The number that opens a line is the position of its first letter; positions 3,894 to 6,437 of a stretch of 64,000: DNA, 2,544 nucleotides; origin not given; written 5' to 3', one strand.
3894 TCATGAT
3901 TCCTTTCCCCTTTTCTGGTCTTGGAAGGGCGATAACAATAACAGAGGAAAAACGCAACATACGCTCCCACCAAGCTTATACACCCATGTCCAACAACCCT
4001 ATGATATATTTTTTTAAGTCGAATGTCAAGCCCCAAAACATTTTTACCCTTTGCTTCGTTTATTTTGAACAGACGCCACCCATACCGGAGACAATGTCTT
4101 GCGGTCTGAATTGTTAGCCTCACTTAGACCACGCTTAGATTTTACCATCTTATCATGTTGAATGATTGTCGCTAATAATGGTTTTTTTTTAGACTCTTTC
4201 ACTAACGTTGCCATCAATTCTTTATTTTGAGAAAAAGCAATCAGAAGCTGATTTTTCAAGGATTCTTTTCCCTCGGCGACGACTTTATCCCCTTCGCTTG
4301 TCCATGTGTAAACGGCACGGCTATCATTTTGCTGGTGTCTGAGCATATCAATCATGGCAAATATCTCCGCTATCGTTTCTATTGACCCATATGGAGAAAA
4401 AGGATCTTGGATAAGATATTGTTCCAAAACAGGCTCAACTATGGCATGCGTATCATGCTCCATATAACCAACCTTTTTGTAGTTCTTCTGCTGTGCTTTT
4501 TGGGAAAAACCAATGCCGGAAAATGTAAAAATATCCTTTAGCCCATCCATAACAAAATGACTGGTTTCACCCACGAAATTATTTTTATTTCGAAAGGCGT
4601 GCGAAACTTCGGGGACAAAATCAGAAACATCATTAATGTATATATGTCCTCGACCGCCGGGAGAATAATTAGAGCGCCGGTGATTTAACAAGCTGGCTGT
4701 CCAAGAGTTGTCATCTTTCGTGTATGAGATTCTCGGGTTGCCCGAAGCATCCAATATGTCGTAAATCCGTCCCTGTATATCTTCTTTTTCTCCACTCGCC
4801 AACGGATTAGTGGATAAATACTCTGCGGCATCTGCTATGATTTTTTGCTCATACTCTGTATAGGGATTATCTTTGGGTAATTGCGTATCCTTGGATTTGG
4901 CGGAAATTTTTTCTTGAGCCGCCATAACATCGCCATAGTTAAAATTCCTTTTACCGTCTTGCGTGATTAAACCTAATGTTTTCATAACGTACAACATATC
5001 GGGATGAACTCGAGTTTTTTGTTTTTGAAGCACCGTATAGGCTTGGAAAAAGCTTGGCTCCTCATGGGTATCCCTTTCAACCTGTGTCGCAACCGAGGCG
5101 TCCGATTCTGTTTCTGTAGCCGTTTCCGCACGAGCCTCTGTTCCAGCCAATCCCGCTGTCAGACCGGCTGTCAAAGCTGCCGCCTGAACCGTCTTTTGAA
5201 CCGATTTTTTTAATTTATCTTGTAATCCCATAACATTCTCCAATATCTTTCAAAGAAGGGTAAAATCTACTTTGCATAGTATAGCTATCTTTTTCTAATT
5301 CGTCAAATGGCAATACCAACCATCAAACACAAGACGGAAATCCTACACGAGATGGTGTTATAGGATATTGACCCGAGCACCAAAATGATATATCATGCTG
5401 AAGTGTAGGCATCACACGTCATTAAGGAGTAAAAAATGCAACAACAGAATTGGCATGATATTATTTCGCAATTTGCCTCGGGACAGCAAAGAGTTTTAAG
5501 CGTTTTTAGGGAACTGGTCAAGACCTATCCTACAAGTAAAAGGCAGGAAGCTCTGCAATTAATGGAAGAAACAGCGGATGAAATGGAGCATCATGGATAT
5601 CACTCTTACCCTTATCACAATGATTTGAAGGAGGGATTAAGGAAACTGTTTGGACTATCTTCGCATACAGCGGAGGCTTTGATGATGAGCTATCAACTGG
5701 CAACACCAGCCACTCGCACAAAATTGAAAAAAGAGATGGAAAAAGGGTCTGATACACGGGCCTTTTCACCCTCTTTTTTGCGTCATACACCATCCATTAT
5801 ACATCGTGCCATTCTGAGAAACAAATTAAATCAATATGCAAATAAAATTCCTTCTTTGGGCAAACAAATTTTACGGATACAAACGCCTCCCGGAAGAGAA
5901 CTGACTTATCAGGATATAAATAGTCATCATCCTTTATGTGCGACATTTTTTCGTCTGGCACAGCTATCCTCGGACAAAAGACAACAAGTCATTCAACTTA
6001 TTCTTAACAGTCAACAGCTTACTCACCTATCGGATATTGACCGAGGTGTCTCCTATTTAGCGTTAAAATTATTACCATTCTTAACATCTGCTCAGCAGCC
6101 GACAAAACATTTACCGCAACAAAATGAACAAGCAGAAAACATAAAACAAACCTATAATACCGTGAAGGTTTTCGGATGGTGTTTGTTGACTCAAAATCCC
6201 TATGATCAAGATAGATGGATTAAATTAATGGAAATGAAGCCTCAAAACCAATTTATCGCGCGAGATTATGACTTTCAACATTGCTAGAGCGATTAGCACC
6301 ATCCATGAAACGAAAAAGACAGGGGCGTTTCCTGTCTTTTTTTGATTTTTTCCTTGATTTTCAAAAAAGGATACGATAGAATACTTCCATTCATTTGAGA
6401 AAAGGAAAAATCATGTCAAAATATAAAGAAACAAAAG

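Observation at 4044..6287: Divergent pair of unknown proteins (secreted plus cytoplasmic) inserted between pip and valS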

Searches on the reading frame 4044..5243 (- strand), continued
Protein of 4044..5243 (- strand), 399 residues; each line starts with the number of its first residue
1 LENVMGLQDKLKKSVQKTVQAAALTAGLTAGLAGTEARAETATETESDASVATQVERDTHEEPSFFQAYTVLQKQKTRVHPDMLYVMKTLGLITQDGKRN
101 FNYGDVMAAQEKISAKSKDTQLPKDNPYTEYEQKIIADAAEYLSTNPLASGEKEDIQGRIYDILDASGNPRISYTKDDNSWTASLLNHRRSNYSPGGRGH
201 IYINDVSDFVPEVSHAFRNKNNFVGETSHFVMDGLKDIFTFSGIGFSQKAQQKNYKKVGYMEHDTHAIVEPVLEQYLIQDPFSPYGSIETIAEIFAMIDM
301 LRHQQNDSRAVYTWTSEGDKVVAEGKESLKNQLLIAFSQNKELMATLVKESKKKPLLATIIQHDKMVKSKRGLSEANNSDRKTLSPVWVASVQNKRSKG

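Call 93: search_protein_families(library=pfam, proteins=[L011:5439-10004:+], max_evalue=0.001)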
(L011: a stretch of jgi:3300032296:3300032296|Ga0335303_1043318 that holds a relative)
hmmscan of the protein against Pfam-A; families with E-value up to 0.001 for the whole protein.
L011:5439-10004:+ (1521 aa): 0 families
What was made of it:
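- Tried and rejected: Pfam scans of the phage neighbour proteins found nothing (call 93).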

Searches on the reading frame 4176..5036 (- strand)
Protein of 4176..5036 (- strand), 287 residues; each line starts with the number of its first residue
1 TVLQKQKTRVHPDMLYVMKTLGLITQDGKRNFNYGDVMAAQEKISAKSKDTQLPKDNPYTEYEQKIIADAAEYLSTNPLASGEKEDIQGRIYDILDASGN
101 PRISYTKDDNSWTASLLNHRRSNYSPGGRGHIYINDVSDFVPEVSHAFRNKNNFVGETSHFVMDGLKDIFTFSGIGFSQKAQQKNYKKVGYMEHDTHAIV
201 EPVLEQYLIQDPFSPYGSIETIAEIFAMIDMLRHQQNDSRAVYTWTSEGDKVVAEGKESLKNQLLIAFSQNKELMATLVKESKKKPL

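Call 45: predict_structure(alignment_id=A5)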
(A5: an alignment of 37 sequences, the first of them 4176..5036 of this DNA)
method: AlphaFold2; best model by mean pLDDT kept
length: 287 residues; sequences in the alignment: 37
mean_pLDDT: 85.5   pTM: 0.85
mean pLDDT of the five models: 85.5, 85.2, 83.6, 81.6, 80.7
residues with pLDDT >= 90: 187; 70-90: 43; 50-70: 42; < 50: 15
segments of 3 or more residues with pLDDT < 50: 1-3, 165-176
pLDDT, mean of each block of 10 residues (from residue 1): 64 96 96 97 73 83 97 96 94 97 85 62 88 94 95 70 47 49 74 91 97 94 97 88 86 97 96 96 76
secondary structure, 60 per line:
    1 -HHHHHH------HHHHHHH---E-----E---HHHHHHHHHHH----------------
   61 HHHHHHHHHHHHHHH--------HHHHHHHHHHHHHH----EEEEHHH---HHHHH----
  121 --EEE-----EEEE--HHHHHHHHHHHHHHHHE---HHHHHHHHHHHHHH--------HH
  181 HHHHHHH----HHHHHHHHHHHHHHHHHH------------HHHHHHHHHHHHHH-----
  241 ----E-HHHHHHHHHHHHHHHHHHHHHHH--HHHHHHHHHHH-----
elements in order: H2-7 H14-20 H34-44 H61-75 H84-97 E102-105 H112-116 E123-125 E131-134 H137-152 H157-170 H179-187 H192-209 H222-235 H247-269 H272-282
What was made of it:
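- The confident model (pLDDT 85.5, call 45) shows strands, then the ExxH helix, then the ExxxH helix.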

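Call 56: fold_search(model_id=the predicted structure, library=viral)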
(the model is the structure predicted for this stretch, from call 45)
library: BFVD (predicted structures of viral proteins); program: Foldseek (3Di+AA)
matches with E <= 10: 220; with E <= 0.001: 0
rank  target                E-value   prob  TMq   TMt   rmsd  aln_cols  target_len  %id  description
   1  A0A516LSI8            5.5e-02  0.97  0.33  0.45  15.3       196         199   12  (no name in the UniProt tables at hand)
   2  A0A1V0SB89            1.2e-01  0.18  0.18  0.12  19.4       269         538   15  UDP-N-acetylglucosamine diphosphorylase [Catovirus CTV1]
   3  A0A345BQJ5            1.7e-01  0.08  0.11  0.09  22.7       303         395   13  (no name in the UniProt tables at hand)
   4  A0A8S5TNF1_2          3.8e-01  0.06  0.13  0.04  23.7       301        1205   13  Large polyvalent protein-associated domain-containing protein [Podoviridae sp. ct90d35]
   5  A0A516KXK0            4.2e-01  0.11  0.20  0.07  19.9       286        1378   12  (no name in the UniProt tables at hand)
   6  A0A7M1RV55            5.4e-01  0.09  0.19  0.23  15.6       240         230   11  Uncharacterized protein [uncultured phage cr125_1]
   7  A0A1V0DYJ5            6.0e-01  0.09  0.17  0.13  18.7       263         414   12  (no name in the UniProt tables at hand)
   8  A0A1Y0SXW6            6.0e-01  0.08  0.15  0.20  16.0       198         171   13  Uncharacterized protein [Pseudomonas phage Noxifer]
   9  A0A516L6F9            7.4e-01  0.09  0.18  0.22  26.0       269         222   11  (no name in the UniProt tables at hand)
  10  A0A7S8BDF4            8.1e-01  0.04  0.14  0.15  20.3       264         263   11  Fused protein of histone H3 and histone H4 [Medusavirus stheno T3]
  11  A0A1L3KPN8            8.1e-01  0.04  0.15  0.12  17.5       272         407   13  Putative nucleoprotein [Wenling crustacean virus 7]
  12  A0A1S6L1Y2            8.6e-01  0.04  0.13  0.12  25.5       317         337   13  (no name in the UniProt tables at hand)
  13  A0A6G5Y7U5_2          9.0e-01  0.13  0.25  0.08  16.4       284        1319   10  (no name in the UniProt tables at hand)
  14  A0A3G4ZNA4            9.0e-01  0.04  0.14  0.14  20.9       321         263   10  Uncharacterized protein [Terrestrivirus sp.]
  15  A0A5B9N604            9.0e-01  0.03  0.12  0.07  22.3       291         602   11  Nucleoprotein [Salmon pescarenavirus 1]
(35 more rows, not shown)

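Call 57: search_protein_families(library=pfam, alignment_id=A5, max_evalue=5)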
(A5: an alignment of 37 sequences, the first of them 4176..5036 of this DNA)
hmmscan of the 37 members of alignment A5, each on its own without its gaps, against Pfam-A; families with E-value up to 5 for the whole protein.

A. member 1, window:4176-5036:- (287 aa): 1 family
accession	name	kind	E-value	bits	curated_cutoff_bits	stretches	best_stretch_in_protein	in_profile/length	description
PF12680.13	SnoaL_2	-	0.23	12.5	27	1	192-256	9-71/102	SnoaL-like domain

B. families by the number of members that match (of 37 scanned): 32 families (the first 25 are shown)
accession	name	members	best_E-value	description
PF12680.13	SnoaL_2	3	0.023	SnoaL-like domain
PF05859.17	Mis12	2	0.11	Mis12 protein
PF10925.13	DUF2680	1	0.00059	Protein of unknown function (DUF2680)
PF17996.7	CE2_N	1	0.0088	Carbohydrate esterase 2 N-terminal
PF11333.13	DUF3135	1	0.014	Protein of unknown function (DUF3135)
PF02899.23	Phage_int_SAM_1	1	0.019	Phage integrase, N-terminal SAM-like domain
PF17956.6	NAPRTase_C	1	0.038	Nicotinate phosphoribosyltransferase C-terminal domain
PF21907.4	SAM_CEP-1_C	1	0.038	CEP-1 C-terminal SAM domain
PF08807.15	DUF1798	1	0.049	Bacterial domain of unknown function (DUF1798)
PF16454.10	PI3K_P85_iSH2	1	0.055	Phosphatidylinositol 3-kinase regulatory subunit P85 inter-SH2 domain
PF22979.2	HTH_69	1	0.061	Winged helix-turn-helix domain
PF03249.20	TSA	1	0.064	Type specific antigen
PF24176.1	TPR_TTI1_2nd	1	0.068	TELO2-interacting protein 1 homologue second TPR domain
PF01192.27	RNA_pol_Rpb6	1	0.07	RNA polymerase Rpb6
PF05424.16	Duffy_binding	1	0.075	Duffy binding domain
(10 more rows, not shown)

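Call 59: find_related_loci(query=A5, collection=viral_contigs, flank=6000)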
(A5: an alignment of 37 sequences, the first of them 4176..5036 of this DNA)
Query A5 (287 aa) in viral_contigs; peptide patterns used: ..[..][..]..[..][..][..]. (x = any residue, [..] = any of these).
50 stretches matched a pattern; 8 encode a relative of the query (tblastn E <= 1e-3); 8 distinct loci.
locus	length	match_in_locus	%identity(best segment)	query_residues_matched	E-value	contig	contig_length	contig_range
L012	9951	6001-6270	31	129-211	1e-9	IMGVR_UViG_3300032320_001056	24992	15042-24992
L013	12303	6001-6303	31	90-207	4e-9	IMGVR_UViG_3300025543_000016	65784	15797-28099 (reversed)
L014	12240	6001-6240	29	132-211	4e-7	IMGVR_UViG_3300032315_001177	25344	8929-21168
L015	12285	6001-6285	24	132-206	6e-6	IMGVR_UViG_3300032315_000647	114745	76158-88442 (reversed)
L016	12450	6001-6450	26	90-208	1e-5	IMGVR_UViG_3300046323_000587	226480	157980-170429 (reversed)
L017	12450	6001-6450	26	90-208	1e-5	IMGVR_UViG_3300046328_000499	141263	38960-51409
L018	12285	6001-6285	26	132-206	2e-5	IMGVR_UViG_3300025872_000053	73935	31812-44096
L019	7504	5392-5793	23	93-211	8e-5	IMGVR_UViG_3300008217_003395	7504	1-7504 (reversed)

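Call 61: search_protein_families(library=pfam, proteins=[L012:5380-8013:+, L014:5503-7581:+, L015:5386-7302:+, L018:5041-10455:+, L013:5365-10860:+, L016:4540-6690:+, L019:5227-5883:+, L015:4517-5386:+, L016:3756-4550:+], max_evalue=0.001)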
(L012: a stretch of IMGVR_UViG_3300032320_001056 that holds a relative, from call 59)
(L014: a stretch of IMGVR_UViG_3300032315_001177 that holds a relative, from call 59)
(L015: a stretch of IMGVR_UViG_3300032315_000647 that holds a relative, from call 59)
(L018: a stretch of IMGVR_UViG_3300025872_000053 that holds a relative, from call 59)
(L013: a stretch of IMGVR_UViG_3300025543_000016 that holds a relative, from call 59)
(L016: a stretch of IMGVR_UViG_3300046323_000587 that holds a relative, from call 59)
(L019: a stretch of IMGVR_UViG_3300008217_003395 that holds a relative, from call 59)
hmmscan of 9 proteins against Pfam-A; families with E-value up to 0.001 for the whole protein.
L012:5380-8013:+ (878 aa): 0 families

L014:5503-7581:+ (693 aa): 0 families

L015:5386-7302:+ (639 aa): 1 family
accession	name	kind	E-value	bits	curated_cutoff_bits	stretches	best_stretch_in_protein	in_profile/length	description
PF01464.25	SLT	-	2e-17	63.3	21.3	1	341-455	6-111/117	Transglycosylase SLT domain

L018:5041-10455:+ (1805 aa): 0 families

L013:5365-10860:+ (1832 aa): 2 families
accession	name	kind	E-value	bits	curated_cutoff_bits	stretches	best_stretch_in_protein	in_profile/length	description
PF01510.30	Amidase_2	-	6.6e-18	65.7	26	1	1603-1727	3-126/131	N-acetylmuramoyl-L-alanine amidase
PF01476.26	LysM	-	3.2e-14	53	20.9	1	1036-1079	1-43/43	LysM domain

L016:4540-6690:+ (717 aa): 0 families

L019:5227-5883:+ (219 aa): 0 families

L015:4517-5386:+ (290 aa): 0 families

L016:3756-4550:+ (265 aa): 0 families
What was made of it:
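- In the phage proteins, bona fide lytic domains (SLT, Amidase_2) are already present alongside the core (call 61).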

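Call 93: search_protein_families(library=pfam, proteins=[L015:3-4508:+, L015:7292-10069:+, L015:10154-12283:+, L014:4631-5503:+, L014:7585-10113:+, L012:1-3795:+, L013:2-5365:+, L016:6690-8825:+, L016:760-1773:+], max_evalue=0.001)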
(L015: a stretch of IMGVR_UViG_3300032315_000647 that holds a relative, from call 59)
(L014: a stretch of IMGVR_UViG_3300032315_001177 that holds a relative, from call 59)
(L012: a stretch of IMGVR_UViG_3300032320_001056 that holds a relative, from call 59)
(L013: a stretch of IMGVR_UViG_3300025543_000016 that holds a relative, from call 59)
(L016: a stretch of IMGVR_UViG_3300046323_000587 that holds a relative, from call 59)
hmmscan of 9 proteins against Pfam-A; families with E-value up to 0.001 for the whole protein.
L015:3-4508:+ (1502 aa): 0 families

L015:7292-10069:+ (926 aa): 0 families

L015:10154-12283:+ (710 aa): 0 families

L014:4631-5503:+ (291 aa): 0 families

L014:7585-10113:+ (843 aa): 0 families

L012:1-3795:+ (1265 aa): 0 families

L013:2-5365:+ (1788 aa): 0 families

L016:6690-8825:+ (712 aa): 0 families

L016:760-1773:+ (338 aa): 0 families

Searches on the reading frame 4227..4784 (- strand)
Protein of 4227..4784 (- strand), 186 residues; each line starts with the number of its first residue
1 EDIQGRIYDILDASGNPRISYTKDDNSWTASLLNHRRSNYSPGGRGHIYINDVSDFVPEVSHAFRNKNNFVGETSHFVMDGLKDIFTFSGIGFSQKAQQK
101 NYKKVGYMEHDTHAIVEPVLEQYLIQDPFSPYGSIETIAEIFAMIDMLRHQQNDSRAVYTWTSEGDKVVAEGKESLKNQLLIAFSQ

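Call 72: search_solved_structures(query=A7, max_evalue=10, show_alignments=3)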
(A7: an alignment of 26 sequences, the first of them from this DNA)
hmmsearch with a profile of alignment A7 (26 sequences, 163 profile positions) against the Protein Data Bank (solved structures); distinct sequences matched with E-value up to 10: 0.

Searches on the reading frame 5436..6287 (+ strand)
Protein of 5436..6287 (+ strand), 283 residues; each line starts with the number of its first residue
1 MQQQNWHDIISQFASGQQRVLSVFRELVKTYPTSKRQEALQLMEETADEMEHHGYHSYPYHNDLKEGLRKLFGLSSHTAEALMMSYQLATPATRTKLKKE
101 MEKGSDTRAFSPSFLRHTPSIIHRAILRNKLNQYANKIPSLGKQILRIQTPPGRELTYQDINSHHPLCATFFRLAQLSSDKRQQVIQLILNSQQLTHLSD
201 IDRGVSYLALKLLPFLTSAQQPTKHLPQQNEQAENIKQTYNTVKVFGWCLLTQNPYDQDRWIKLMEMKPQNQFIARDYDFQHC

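Call 3: search_protein_families(library=pfam, proteins=[window:5436-6287:+], max_evalue=1)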
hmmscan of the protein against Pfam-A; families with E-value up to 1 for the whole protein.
window:5436-6287:+ (283 aa): 1 family
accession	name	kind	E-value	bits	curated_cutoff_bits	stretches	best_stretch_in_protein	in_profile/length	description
PF10392.15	COG5_N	-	0.12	13.1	31.2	1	174-250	49-126/132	Conserved oligomeric Golgi complex subunit 5, N-terminal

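Call 4: search_protein_families(library=ncbifam, proteins=[window:5436-6287:+], max_evalue=1)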
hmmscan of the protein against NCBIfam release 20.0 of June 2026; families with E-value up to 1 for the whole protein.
window:5436-6287:+ (283 aa): 1 family
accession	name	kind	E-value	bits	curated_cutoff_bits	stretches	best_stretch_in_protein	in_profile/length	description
NF033441.0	BREX_BrxC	hypoth_equivalog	0.011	14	400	1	4-137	963-1098/1173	BREX system P-loop protein BrxC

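Call 7: find_homologous_proteins(query=window:5436-6284:+, max_evalue=0.001)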
Query window:5436-6284:+ (283 aa): 3 proteins with E <= 0.001 among 264 candidates.
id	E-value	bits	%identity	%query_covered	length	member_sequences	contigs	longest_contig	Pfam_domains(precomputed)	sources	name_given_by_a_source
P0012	7.1e-187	637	100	100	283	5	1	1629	-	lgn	-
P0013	1.2e-99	351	60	100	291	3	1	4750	-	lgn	-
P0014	2.2e-75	272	48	100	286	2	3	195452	-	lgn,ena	-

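Call 33: search_protein_families(library=phrogs, proteins=[window:5436-6284:+], max_evalue=0.01)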
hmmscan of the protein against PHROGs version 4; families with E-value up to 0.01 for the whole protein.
window:5436-6284:+ (283 aa): 0 families

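Call 35: search_solved_structures(query=A4, max_evalue=1, show_alignments=2)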
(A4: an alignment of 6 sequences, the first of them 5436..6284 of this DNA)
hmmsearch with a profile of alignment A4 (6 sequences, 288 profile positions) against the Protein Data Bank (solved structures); distinct sequences matched with E-value up to 1: 1.
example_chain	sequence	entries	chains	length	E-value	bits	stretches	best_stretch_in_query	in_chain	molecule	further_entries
7wff_g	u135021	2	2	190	0.81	12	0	2-58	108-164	Photosynthetic NDH subunit of lumenal location 2, chloroplastic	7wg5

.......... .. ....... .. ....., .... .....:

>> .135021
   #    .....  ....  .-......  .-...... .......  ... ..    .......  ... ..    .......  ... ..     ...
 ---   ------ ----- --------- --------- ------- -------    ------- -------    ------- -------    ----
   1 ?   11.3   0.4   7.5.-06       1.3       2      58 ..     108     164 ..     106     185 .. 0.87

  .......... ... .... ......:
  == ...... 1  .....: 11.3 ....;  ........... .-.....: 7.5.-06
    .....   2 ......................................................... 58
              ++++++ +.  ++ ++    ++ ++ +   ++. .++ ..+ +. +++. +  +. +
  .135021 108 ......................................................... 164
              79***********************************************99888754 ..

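Call 36: find_homologous_proteins(query=A4, max_evalue=0.01)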
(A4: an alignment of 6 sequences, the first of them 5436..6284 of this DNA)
Query A4 (6 sequences) (283 aa, profile of the alignment): 4 proteins with E <= 0.01 among 2436 candidates.
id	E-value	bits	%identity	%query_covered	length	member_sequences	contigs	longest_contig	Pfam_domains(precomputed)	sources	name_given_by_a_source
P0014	3.1e-133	461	48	100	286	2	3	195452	-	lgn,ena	-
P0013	1.5e-132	459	60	100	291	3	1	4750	-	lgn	-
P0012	2.5e-126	439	100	100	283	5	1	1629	-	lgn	-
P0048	1.3e-100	354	20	87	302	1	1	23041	-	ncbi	-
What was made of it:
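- On Effector plus cognate chaperone or immunity pair: B homologues were found only in four lineages (calls 7, 36).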

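Call 66: search_protein_families(library=pfam, alignment_id=A4, max_evalue=5)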
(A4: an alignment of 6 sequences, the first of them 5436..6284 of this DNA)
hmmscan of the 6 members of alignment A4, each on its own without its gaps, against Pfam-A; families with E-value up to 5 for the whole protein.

A. member 1, window:5436-6284:+ (283 aa): 1 family
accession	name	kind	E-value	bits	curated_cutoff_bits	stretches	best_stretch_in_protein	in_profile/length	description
PF10392.15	COG5_N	-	0.12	13.1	31.2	1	174-250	49-126/132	Conserved oligomeric Golgi complex subunit 5, N-terminal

B. families by the number of members that match (of 6 scanned): 10 families
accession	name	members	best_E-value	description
PF12767.12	SAGA-Tad1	1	0.00039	Transcriptional regulator of RNA polII, SAGA, subunit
PF09298.16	FAA_hydrolase_N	1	0.018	Fumarylacetoacetase N-terminal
PF18476.7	PIN_8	1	0.028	PIN like domain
PF00476.26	DNA_pol_A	1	0.042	DNA polymerase family A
PF09749.15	HVSL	1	0.081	Uncharacterised conserved protein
PF07934.18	OGG_N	1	0.087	8-oxoguanine DNA glycosylase, N-terminal domain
PF20680.3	DUF6817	1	0.09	Domain of unknown function (DUF6817)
PF10392.15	COG5_N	1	0.12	Conserved oligomeric Golgi complex subunit 5, N-terminal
PF20961.2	phiKZ_gp29PR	1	0.22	Bacteriophage phiKZ, gp29PR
PF05002.20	SGS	1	0.49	SGS domain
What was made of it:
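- No HTH or regulator family is detected (calls 3, 4, 66). There is no homology to any metallochaperone family (calls 3, 4, 35, 66).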

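Call 67: search_protein_families(library=padloc, proteins=[window:5436-6284:+, P0014, P0013], max_evalue=1)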
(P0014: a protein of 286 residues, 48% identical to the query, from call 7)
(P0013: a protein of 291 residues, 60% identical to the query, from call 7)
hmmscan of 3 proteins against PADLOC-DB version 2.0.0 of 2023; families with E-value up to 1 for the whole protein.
window:5436-6284:+ (283 aa): 0 families

P0014 (286 aa): 0 families

P0013 (291 aa): 0 families

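Call 88: find_related_loci(query=A2, collection=metagenome_contigs, flank=5000)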
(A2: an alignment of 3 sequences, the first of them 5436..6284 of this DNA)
Query A2 (283 aa) in metagenome_contigs; peptide patterns used: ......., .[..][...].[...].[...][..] (x = any residue, [..] = any of these).
254 stretches matched a pattern, but none encodes a relative of the query by tblastn (E <= 1e-3).
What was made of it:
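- B is restricted to the lineage: calls 7, 36, 88.
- Tried and rejected: A JGI metagenome scan for B found nothing (call 88).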
